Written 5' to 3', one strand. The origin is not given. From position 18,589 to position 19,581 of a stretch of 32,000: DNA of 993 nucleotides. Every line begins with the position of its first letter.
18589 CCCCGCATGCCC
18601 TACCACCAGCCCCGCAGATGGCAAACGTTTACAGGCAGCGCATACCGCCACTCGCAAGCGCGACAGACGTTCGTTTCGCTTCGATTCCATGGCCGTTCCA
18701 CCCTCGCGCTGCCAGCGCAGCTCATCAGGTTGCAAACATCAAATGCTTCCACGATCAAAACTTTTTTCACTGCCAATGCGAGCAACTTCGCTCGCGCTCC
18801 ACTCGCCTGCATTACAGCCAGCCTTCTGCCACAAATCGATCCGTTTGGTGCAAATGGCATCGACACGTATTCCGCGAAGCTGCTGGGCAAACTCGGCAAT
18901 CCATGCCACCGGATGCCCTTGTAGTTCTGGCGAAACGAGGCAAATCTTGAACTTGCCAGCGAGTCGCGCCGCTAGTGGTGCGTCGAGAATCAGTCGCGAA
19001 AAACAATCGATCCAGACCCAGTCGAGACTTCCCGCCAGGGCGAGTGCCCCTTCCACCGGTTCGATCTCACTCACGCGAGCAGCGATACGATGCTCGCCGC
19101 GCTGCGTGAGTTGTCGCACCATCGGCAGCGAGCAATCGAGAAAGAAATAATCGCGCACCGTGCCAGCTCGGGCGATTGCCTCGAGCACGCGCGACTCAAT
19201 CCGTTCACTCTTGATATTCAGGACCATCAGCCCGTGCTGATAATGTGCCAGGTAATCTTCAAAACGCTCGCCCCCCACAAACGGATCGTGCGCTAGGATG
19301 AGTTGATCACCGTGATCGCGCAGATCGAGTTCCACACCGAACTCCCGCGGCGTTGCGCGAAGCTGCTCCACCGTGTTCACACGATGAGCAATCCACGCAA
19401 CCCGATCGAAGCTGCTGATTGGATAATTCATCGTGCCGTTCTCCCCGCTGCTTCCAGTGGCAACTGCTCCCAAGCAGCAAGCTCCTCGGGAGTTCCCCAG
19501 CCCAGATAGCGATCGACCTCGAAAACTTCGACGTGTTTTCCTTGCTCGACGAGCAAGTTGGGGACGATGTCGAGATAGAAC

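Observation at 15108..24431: Eight-gene co-directional locus joining a Gtr/YfhO-type three-component glycosylation set to pentulose-5-phosphate enzymes: candidate undescribed envelope decoration pathway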

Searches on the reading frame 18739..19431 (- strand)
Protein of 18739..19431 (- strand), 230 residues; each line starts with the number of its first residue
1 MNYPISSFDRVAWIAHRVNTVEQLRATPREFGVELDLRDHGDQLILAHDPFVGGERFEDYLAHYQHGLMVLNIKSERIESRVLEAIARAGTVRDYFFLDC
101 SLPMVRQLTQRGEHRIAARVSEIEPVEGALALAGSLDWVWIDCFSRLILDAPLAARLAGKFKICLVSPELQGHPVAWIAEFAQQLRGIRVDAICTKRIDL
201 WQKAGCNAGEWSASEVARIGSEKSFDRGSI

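Call 15: search_solved_structures(query=window:18742-19431:-, max_evalue=10, show_alignments=2)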
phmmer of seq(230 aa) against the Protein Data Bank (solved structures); distinct sequences matched with E-value up to 10: 4.
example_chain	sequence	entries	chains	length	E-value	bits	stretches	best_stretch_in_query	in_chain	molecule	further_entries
2bho_A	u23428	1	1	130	0.79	12.5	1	133-192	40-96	CHAPERONE PROTEIN SYCT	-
5lfm_A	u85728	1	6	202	0.82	12.4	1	55-109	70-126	Magnetosome protein MamA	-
5lfl_A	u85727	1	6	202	0.84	12.4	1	55-109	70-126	Magnetosome protein MamA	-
4xi0_A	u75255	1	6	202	0.84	12.4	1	55-109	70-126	Magnetosome protein MamA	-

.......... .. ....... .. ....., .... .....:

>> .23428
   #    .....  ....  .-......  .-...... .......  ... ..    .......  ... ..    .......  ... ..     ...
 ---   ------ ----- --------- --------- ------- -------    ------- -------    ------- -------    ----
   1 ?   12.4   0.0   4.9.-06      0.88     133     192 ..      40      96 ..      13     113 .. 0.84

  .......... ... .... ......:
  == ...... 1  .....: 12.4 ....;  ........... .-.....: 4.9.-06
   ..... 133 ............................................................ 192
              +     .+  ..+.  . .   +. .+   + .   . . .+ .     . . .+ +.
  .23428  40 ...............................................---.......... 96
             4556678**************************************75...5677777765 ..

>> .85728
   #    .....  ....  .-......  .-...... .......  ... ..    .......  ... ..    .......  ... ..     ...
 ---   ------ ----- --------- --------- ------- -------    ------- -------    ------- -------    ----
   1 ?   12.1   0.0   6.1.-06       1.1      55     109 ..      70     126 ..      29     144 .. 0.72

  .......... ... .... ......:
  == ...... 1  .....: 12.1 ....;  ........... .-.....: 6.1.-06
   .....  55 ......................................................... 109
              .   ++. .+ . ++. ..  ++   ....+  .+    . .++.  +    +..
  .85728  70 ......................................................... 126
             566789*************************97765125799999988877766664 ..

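Call 22: search_solved_structures(query=A1, max_evalue=10, show_alignments=2)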
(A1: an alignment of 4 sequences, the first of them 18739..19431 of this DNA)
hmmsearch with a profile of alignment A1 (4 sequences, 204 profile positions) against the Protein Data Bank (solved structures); distinct sequences matched with E-value up to 10: 13.
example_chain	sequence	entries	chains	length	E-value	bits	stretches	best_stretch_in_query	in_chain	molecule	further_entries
7p12_A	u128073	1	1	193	5.1e-06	29.6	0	94-131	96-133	DeNovoTIM13-SB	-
6yqx_A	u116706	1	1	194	4.7e-05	26.5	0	94-131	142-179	de novo designed TIM barrel DeNovoTIM13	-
6z2i_A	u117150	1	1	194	0.054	16.5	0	96-131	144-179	de novo designed TIM barrel DeNovoTIM6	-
8at3_H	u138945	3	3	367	0.31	14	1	39-84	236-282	HAUS augmin-like complex subunit 8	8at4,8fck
7osv_A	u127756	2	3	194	0.39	13.7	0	96-127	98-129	DeNovoTIM6-SB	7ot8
1ezz_A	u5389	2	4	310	0.63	13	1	61-181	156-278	ASPARTATE CARBAMOYLTRANSFERASE CATALYTIC CHAIN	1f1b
6kj9_A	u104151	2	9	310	1.1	12.2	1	61-160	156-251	Aspartate carbamoyltransferase catalytic subunit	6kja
1tth_A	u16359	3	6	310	1.2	12.1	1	61-160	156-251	Aspartate carbamoyltransferase catalytic chain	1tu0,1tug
1q95_A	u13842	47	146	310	1.2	12.1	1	61-160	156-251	Aspartate carbamoyltransferase catalytic chain | PROTEIN (ASPARTATE CARBAMOYLTRANSFERASE) | Aspartate carbamoyltransferase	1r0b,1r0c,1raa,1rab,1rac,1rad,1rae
1xjw_A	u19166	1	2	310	1.2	12.1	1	61-160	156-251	Aspartate carbamoyltransferase catalytic chain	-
1ekx_A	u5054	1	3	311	1.2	12.1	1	61-160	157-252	ASPARTATE TRANSCARBAMOYLASE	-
1i5o_A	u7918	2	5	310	1.3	12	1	61-160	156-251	ASPARTATE TRANSCARBAMOYLASE CATALYTIC CHAIN | Aspartate carbamoyltransferase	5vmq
9atc_A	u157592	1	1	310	1.5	11.8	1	61-160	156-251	ASPARTATE TRANSCARBAMOYLASE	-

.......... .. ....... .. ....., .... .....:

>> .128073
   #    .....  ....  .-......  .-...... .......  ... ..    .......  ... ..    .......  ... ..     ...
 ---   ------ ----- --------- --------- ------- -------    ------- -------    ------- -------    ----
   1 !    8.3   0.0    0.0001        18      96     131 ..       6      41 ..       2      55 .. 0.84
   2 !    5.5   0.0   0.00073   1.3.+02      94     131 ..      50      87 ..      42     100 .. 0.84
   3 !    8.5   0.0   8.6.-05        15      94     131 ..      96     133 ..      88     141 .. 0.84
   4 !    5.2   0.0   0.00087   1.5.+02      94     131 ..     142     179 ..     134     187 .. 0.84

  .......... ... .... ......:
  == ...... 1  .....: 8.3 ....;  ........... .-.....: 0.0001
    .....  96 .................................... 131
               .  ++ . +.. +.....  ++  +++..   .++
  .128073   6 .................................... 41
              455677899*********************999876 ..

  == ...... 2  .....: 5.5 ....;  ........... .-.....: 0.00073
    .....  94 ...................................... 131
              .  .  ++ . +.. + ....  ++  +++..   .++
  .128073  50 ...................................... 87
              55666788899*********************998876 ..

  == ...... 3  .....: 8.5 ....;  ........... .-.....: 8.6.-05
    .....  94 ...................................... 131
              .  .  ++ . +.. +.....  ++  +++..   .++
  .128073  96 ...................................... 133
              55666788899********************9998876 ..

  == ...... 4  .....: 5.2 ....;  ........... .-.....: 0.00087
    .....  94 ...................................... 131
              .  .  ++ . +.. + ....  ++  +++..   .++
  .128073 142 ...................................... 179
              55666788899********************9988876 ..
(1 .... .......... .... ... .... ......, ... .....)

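Call 23: search_protein_families(library=pfam, alignment_id=A1, max_evalue=10)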
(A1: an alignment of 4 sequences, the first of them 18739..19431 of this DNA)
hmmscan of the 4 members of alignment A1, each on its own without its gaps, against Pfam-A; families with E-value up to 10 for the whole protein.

A. member 1, window:18739-19431:- (230 aa): 0 families

B. families by the number of members that match (of 4 scanned): 0 families

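Call 37: search_protein_representatives(protein=window:18739-19431:-)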
Query: 230 residues. Proteins with E-value up to 0.001 (for the whole library): 1297; up to 1e-10: 550; up to 1e-30: 125. The best 150 are listed.
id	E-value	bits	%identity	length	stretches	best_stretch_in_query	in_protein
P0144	7.4e-63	228.6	57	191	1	14-201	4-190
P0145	1.9e-54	201.0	49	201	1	13-204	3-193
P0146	1.1e-53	198.6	51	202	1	13-202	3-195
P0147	9.6e-53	195.5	46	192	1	14-202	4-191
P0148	3.0e-51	190.6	54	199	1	13-200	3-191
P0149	5.3e-49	183.3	51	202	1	13-202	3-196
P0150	1.7e-48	181.6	48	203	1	13-203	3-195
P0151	3.1e-48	180.8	46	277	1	9-199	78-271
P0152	3.7e-47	177.2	48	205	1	9-202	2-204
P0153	3.8e-47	177.2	48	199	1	14-204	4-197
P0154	3.8e-47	177.2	47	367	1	13-199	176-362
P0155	6.0e-47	176.5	49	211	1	13-204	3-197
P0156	6.5e-47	176.4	48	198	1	13-203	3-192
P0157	1.0e-46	175.8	46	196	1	14-202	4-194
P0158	1.8e-46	175.0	49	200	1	13-197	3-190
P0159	1.8e-46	175.0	39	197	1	9-202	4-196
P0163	1.0e-45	172.5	41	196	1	13-202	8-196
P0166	1.3e-44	168.9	53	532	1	13-198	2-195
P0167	3.3e-44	167.6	44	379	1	8-197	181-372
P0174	1.3e-42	162.3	40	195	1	14-202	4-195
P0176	4.1e-42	160.7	44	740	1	12-200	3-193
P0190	2.2e-38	148.5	42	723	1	14-200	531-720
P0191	2.2e-38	148.5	40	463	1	14-207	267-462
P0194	4.4e-38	147.5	45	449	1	14-198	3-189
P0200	4.2e-37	144.3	39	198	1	14-201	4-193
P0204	1.4e-36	142.7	36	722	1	3-201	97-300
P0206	1.6e-36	142.4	39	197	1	14-203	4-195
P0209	6.5e-36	140.4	43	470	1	14-203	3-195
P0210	8.7e-36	140.0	39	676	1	12-198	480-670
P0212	2.0e-35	138.8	38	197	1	14-203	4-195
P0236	2.2e-33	132.1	36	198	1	14-202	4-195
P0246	1.3e-32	129.7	37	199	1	14-202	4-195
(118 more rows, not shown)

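Call 39: search_protein_families(library=pfam, proteins=[P0154, P0167, P0166, P0176, P0190, P0191, P0194, P0204, P0209, P0210], max_evalue=0.001)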
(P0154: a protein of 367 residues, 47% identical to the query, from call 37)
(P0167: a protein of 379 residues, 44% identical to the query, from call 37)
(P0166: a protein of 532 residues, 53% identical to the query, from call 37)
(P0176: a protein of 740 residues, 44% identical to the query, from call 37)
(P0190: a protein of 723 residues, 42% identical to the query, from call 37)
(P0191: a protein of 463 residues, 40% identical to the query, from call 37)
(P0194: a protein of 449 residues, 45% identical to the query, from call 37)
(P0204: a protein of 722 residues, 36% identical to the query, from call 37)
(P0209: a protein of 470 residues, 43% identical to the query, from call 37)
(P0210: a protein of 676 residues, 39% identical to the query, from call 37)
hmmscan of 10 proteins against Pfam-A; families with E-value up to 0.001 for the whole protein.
P0154 (367 aa): 0 families

P0167 (379 aa): 0 families

P0166 (532 aa): 2 families
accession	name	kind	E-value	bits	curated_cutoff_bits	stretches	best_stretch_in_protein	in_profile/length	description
PF12804.13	NTP_transf_3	-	2.1e-07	31.7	27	1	208-359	3-149/160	MobA-like NTP transferase domain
PF00483.29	NTP_transferase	-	0.00089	19.3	21.2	0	211-398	7-190/245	Nucleotidyl transferase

P0176 (740 aa): 3 families
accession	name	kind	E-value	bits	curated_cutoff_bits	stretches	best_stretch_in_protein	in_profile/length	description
PF12804.13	NTP_transf_3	-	5.4e-13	49.9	27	1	207-342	5-131/160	MobA-like NTP transferase domain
PF00483.29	NTP_transferase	-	1.1e-12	48.5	21.2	1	208-399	7-196/245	Nucleotidyl transferase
PF01128.25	IspD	-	3e-07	30.9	27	0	201-263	1-60/221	2-C-methyl-D-erythritol 4-phosphate cytidylyltransferase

P0190 (723 aa): 3 families
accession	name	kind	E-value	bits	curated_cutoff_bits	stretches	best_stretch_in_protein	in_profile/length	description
PF00483.29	NTP_transferase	-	8.7e-14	52.1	21.2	1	8-192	7-192/245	Nucleotidyl transferase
PF12804.13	NTP_transf_3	-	1.5e-09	38.7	27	1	4-141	2-130/160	MobA-like NTP transferase domain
PF01128.25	IspD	-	4.5e-07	30.3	27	0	1-78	1-72/221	2-C-methyl-D-erythritol 4-phosphate cytidylyltransferase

P0191 (463 aa): 1 family
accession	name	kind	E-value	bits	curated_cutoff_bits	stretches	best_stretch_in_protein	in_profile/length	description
PF00535.33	Glycos_transf_2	-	2.2e-15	57.4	23.3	1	5-131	1-118/168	Glycosyl transferase family 2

P0194 (449 aa): 0 families

P0204 (722 aa): 1 family
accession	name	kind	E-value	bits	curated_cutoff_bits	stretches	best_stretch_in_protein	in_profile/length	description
PF04577.19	Glyco_transf_61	-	3.8e-15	56.8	27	1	414-600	1-137/137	Glycosyltransferase 61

P0209 (470 aa): 0 families

P0210 (676 aa): 1 family
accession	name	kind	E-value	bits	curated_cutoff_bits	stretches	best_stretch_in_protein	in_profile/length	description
PF04577.19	Glyco_transf_61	-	1.5e-19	71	27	1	108-300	1-135/137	Glycosyltransferase 61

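Call 47: predict_structure(alignment_id=A5)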
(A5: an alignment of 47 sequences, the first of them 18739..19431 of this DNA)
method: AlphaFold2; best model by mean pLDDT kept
length: 230 residues; sequences in the alignment: 47
mean_pLDDT: 91.8   pTM: 0.86
mean pLDDT of the five models: 91.8, 91.4, 91.4, 91.0, 90.9
residues with pLDDT >= 90: 194; 70-90: 6; 50-70: 23; < 50: 7
segments of 3 or more residues with pLDDT < 50: 1-3
pLDDT, mean of each block of 10 residues (from residue 1): 60 97 98 98 96 97 98 98 98 98 98 98 98 98 98 95 98 98 94 97 81 67 54
secondary structure, 60 per line:
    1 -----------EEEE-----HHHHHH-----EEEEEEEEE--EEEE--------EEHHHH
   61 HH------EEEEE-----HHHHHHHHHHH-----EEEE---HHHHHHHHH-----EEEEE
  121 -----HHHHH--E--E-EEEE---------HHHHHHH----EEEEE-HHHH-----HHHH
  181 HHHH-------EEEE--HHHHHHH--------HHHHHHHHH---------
elements in order: E12-15 H21-26 E32-40 E43-46 H57-62 E69-73 H79-89 E95-98 H102-110 E116-120 H126-130 E138-141 H151-157 E162-166 H168-171 H177-184 E192-195 H198-204 H213-221

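Call 50: fold_search(model_id=the predicted structure, library=pdb)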
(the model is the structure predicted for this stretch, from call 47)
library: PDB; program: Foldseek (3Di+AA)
matches with E <= 10: 1137; with E <= 0.001: 10
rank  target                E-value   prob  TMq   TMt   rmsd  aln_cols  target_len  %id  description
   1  3ks6_D                7.2e-07  1.00  0.62  0.59   3.9       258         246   17  Crystal structure of Putative glycerophosphoryl diester phosphodiesterase (17743486) from AGROBACTERIUM TUMEFACIENS st (released 2009-12-08)
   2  3ks5_A                2.4e-06  1.00  0.62  0.59   3.8       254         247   17  Crystal structure of Putative glycerophosphoryl diester phosphodiesterase (17743486) from AGROBACTERIUM TUMEFACIENS st (released 2009-12-08)
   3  3ks5_B                2.8e-06  1.00  0.63  0.59   3.8       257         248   16  Crystal structure of Putative glycerophosphoryl diester phosphodiesterase (17743486) from AGROBACTERIUM TUMEFACIENS st (released 2009-12-08)
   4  3ks6_C                2.8e-06  1.00  0.62  0.58   3.8       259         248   17  Crystal structure of Putative glycerophosphoryl diester phosphodiesterase (17743486) from AGROBACTERIUM TUMEFACIENS st (released 2009-12-08)
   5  3ks6_B                4.8e-06  1.00  0.63  0.59   3.8       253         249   16  Crystal structure of Putative glycerophosphoryl diester phosphodiesterase (17743486) from AGROBACTERIUM TUMEFACIENS st (released 2009-12-08)
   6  3mz2_A                1.1e-04  1.00  0.61  0.51   4.9       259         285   15  Crystal structure of a Glycerophosphoryl diester phosphodiesterase (BDI_3922) from Parabacteroides distasonis ATCC 850 (released 2010-07-07)
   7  9hvg                  2.4e-04  1.00  0.50  0.46   5.3       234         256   12  High-efficiency Kemp eliminases by complete computational design (released 2025-06-11)
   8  6bma_A                2.7e-04  1.00  0.47  0.43   6.3       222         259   14  The crystal structure of indole-3-glycerol phosphate synthase from Campylobacter jejuni subsp. jejuni NCTC 11168 (released 2017-11-29)
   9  4lt9                  9.1e-04  1.00  0.48  0.45   5.2       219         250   11  Crystal Structure of Engineered Protein, Northeast Structural Genomics Consortium Target OR404 (released 2013-08-14)
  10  3qc3_A                9.1e-04  1.00  0.49  0.50   7.2       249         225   13  Crystal structure of a D-ribulose-5-phosphate-3-epimerase (NP_954699) from HOMO SAPIENS at 2.20 A resolution (released 2011-03-09)
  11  6tfa_D                1.5e-03  1.00  0.49  0.47   5.5       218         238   12  Structure of the engineered retro-aldolase RA95.5-8F F112L (released 2020-06-03)
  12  2fli_B                1.6e-03  1.00  0.51  0.53   6.2       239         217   12  The crystal structure of D-ribulose 5-phosphate 3-epimerase from Streptococus pyogenes complexed with D-xylitol 5-phos (released 2006-03-07)
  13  8ghi                  1.7e-03  1.00  0.56  0.48   5.9       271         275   14  Crystal structure of Staphylococcus aureus Lysophosphatidylglycerol phospholipase D (released 2023-11-01)
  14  2fli_A                1.7e-03  1.00  0.52  0.54   6.2       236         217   13  The crystal structure of D-ribulose 5-phosphate 3-epimerase from Streptococus pyogenes complexed with D-xylitol 5-phos (released 2006-03-07)
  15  5an7                  1.7e-03  1.00  0.48  0.46   5.6       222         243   12  Structure of the engineered retro-aldolase RA95.5-8F with a bound 1,3-diketone inhibitor (released 2016-08-17)
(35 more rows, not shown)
